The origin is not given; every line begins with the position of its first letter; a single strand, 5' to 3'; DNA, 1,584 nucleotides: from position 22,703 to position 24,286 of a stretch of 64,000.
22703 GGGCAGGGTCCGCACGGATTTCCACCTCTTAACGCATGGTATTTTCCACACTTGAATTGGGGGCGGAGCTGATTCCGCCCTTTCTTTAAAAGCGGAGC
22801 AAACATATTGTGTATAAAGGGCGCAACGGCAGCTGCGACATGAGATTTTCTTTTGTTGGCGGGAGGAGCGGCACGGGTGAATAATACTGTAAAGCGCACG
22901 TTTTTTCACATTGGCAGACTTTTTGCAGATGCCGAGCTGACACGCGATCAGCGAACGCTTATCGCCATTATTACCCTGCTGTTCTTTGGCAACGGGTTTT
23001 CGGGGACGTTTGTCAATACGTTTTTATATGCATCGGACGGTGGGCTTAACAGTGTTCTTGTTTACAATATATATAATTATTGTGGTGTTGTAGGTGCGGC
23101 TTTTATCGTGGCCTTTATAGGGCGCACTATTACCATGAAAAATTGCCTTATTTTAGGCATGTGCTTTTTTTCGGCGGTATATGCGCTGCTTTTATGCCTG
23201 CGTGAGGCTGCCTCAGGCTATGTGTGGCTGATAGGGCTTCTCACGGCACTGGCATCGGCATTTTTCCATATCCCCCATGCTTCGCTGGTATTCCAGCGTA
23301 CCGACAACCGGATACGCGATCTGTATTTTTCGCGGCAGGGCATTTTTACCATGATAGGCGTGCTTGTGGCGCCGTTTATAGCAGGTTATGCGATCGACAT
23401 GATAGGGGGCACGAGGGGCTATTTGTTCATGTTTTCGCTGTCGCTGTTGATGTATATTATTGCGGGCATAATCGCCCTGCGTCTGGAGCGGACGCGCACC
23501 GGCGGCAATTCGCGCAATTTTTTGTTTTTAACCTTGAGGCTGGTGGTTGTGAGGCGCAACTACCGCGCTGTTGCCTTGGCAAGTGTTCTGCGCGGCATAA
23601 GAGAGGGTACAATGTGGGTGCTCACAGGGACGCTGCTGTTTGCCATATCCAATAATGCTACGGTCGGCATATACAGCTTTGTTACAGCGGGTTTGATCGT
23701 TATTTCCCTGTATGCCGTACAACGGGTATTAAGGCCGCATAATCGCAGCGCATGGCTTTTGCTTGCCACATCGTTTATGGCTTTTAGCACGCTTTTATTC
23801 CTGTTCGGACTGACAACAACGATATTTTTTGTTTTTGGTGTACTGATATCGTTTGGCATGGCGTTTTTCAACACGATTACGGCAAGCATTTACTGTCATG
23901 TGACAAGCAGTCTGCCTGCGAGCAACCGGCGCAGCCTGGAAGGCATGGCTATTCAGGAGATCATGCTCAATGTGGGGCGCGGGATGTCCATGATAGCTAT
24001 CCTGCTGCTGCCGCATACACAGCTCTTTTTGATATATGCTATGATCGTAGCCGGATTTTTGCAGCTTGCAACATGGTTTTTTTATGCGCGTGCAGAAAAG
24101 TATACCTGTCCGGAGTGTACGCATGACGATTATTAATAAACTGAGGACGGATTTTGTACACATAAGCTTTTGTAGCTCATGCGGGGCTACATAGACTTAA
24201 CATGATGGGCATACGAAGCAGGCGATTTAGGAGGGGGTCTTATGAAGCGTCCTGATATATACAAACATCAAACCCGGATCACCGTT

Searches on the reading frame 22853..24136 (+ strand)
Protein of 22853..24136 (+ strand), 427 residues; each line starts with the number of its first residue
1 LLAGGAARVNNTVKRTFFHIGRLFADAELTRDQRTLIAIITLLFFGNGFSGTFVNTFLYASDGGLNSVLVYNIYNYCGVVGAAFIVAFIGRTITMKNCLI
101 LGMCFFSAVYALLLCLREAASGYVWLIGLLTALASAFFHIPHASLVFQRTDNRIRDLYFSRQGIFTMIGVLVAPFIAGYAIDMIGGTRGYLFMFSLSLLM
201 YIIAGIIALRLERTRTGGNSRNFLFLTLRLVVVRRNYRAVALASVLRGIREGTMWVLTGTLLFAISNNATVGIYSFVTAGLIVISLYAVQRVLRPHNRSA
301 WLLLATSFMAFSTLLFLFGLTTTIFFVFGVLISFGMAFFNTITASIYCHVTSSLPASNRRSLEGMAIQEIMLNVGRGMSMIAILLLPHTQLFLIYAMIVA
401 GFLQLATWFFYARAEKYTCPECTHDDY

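Call 71: search_protein_families(library=pfam, proteins=[window:22853-24136:+], max_evalue=0.00001)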
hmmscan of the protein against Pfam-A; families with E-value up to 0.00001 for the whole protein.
window:22853-24136:+ (427 aa): 1 family
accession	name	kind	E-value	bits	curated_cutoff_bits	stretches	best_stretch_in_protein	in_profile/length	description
PF07690.21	MFS_1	-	3.6e-09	36.4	33.4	1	98-359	64-328/347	Major Facilitator Superfamily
